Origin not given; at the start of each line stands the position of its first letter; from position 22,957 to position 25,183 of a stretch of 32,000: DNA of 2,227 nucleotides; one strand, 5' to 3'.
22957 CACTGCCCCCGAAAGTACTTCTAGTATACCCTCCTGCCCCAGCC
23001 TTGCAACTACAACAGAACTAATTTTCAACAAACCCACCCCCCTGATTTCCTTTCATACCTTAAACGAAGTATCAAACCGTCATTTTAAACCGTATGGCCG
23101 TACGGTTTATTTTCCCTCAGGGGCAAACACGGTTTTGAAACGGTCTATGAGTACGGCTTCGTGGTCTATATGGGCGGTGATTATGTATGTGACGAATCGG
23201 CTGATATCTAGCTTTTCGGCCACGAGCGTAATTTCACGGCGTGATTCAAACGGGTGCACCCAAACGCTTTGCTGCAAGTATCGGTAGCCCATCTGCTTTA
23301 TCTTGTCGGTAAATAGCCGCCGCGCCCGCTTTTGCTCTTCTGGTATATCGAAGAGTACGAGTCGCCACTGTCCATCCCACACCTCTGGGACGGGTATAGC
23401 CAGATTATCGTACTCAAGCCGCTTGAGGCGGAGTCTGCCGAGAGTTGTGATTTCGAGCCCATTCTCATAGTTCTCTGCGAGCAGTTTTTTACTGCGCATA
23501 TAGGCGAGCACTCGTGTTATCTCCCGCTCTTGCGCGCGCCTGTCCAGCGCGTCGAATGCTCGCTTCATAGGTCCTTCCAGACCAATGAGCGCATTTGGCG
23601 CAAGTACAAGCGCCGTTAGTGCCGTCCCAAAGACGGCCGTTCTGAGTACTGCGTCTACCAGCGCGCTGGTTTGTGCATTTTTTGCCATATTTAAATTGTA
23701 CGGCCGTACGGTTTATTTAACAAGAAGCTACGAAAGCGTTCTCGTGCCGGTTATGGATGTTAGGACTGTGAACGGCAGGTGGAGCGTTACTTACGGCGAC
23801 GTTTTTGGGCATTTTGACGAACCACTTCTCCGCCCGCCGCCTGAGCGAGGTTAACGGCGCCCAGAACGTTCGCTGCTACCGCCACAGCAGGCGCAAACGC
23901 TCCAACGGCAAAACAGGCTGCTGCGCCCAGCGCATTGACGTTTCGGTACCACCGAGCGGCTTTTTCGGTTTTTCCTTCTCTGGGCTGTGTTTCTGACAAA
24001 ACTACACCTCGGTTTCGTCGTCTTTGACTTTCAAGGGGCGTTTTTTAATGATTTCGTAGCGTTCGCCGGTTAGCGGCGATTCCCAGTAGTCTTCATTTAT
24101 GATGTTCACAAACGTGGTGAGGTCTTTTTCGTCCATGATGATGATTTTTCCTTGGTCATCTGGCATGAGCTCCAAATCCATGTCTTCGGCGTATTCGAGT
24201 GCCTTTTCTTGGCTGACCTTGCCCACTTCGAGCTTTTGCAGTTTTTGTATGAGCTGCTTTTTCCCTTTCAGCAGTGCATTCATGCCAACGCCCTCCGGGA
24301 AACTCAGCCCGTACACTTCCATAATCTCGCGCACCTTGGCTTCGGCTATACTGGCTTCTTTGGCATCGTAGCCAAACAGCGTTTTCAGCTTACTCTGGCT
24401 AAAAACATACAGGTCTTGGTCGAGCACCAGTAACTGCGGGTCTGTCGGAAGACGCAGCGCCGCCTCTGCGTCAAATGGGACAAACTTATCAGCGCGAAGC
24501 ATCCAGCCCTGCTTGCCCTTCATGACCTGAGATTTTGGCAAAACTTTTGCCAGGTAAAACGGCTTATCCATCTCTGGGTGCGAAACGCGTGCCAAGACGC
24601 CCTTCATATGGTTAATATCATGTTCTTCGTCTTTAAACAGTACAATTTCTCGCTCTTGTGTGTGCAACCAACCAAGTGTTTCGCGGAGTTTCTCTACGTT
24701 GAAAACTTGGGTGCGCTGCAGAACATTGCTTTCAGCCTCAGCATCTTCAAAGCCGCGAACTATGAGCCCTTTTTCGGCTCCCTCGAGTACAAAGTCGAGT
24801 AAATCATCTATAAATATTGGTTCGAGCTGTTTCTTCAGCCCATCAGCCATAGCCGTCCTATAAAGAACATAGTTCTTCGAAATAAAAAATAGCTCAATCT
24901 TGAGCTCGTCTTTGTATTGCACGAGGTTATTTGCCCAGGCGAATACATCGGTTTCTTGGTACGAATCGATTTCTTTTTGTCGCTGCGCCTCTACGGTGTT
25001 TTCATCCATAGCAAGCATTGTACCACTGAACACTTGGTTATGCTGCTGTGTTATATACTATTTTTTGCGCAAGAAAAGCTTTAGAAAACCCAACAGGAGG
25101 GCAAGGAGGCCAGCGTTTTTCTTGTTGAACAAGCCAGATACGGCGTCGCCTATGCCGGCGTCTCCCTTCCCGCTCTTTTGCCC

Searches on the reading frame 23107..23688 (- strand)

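Call 13: search_protein_families(library=pfam, proteins=[window:23107-23688:-])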
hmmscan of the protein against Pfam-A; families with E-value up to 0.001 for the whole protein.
window:23107-23688:- (193 aa): 1 family
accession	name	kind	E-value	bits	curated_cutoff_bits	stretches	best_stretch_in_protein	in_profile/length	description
PF20803.2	PaaX_M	-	2.9e-20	72.6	24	1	102-176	2-76/83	PaaX protein central Cas2-like domain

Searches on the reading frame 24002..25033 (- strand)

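Call 13: search_protein_families(library=pfam, proteins=[window:24002-25033:-])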
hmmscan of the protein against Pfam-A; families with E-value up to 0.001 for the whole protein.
window:24002-25033:- (343 aa): 1 family
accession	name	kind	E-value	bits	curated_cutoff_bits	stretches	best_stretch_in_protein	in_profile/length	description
PF16162.10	KwaB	-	2.2e-07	31.5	26.3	1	190-322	51-186/186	Kiwa protein KwaB-like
